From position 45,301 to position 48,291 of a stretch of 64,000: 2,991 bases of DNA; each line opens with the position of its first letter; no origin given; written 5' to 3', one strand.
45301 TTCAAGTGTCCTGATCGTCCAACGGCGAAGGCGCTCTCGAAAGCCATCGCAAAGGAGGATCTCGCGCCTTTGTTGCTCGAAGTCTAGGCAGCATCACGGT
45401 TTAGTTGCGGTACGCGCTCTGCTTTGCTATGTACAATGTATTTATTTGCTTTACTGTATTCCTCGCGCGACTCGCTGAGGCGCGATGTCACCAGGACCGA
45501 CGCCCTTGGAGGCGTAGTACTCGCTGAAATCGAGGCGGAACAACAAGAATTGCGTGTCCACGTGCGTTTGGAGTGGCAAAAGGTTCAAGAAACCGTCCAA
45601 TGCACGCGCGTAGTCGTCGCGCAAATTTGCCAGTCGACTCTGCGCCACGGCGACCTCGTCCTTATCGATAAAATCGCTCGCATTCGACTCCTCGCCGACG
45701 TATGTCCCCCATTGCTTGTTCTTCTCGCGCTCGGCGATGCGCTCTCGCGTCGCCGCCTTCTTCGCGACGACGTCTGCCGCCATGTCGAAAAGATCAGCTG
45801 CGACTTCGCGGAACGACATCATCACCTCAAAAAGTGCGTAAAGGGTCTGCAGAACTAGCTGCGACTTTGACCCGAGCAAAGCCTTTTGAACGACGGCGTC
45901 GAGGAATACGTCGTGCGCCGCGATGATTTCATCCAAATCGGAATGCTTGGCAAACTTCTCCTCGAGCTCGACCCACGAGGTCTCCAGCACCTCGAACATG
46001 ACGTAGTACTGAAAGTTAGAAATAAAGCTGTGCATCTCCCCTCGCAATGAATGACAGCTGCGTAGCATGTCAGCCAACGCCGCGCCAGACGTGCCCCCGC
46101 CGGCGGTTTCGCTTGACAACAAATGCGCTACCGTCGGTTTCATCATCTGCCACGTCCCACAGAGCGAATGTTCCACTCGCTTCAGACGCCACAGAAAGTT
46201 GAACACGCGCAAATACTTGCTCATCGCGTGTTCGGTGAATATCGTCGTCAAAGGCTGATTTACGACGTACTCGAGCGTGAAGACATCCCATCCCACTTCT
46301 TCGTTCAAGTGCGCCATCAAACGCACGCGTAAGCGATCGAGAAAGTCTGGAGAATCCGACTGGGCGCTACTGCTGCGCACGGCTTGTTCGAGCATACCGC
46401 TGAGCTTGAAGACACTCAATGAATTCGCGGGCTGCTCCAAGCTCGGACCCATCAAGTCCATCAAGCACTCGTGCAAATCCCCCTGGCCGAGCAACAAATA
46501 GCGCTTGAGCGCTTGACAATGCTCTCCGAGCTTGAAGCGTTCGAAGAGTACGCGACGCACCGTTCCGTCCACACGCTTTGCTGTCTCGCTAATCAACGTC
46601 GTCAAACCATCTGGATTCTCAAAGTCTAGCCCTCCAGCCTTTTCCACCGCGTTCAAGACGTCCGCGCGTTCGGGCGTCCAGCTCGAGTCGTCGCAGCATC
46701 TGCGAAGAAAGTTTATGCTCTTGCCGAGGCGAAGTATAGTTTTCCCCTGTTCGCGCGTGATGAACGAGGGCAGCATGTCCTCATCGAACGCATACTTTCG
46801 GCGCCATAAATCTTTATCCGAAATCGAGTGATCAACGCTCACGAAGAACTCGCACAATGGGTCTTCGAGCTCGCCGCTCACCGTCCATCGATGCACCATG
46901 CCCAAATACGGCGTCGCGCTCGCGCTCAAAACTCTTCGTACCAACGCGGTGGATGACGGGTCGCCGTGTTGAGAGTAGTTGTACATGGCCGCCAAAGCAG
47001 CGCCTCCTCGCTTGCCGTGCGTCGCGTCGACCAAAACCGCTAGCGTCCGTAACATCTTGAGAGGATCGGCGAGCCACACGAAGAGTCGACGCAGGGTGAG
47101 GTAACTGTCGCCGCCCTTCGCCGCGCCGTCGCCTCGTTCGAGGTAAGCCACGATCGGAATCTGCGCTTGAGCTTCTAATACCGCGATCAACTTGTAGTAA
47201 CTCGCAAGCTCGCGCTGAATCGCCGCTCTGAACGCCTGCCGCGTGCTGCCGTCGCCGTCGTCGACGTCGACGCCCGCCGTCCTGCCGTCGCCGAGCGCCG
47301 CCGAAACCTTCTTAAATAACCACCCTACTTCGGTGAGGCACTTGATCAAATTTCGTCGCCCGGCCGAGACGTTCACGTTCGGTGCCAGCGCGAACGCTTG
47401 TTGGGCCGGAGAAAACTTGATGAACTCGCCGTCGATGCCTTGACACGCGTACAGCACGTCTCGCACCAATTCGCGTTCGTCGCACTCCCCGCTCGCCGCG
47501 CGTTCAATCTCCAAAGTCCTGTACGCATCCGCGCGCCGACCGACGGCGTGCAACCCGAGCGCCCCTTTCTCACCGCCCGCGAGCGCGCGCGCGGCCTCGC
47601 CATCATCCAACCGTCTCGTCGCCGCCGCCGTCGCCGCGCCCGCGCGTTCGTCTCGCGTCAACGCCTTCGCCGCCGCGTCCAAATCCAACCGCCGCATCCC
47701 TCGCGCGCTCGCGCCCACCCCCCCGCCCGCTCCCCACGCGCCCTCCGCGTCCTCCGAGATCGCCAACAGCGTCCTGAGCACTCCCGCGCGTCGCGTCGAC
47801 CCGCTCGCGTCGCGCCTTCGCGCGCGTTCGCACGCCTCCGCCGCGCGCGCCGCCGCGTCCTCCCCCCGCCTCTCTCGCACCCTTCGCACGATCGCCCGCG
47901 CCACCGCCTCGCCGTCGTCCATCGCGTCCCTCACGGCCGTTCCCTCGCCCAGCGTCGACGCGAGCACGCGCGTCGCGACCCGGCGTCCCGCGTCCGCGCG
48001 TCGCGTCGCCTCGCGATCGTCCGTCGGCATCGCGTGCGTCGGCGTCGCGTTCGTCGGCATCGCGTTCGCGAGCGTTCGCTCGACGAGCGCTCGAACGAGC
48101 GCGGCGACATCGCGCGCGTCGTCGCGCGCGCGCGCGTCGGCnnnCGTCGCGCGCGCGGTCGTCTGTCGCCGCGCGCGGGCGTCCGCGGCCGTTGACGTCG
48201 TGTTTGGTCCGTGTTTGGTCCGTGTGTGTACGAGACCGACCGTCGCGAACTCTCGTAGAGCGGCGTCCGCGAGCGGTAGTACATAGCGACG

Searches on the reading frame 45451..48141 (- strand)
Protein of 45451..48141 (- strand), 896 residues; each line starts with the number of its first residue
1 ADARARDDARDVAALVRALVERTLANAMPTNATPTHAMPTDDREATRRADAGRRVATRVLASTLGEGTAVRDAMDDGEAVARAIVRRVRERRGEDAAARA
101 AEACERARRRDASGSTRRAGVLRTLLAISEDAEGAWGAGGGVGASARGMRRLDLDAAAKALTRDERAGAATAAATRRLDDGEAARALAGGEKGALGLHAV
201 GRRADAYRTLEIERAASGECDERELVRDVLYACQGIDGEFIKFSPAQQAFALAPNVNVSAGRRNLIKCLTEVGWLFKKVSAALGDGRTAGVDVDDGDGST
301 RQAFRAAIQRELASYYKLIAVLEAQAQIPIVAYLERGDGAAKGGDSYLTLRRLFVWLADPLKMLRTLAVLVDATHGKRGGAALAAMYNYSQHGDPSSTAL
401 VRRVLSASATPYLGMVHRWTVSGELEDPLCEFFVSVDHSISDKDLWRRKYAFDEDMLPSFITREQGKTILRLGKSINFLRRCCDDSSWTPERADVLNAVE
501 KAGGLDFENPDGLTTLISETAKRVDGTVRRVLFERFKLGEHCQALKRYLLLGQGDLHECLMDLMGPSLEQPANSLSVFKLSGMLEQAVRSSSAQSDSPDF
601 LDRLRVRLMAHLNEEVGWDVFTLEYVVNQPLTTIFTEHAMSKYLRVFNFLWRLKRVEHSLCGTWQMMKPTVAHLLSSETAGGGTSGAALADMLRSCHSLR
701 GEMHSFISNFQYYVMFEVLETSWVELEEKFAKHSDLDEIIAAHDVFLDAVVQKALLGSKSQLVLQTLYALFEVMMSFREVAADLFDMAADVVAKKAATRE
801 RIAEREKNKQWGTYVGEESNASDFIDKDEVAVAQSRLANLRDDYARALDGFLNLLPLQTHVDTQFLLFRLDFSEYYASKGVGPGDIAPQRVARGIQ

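Call 43: search_protein_families(library=pfam, proteins=[window:45451-48141:-], max_evalue=0.00001)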
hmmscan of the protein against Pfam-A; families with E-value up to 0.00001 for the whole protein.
window:45451-48141:- (896 aa): 2 families
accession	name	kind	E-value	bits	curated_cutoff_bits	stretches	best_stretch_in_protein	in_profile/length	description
PF04130.18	GCP_C_terminal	-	2e-79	267.7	25.8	1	538-876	1-309/309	Gamma tubulin complex component C-terminal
PF17681.6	GCP_N_terminal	-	2.3e-70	237.9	29.4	1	226-534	1-296/297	Gamma tubulin complex component N-terminal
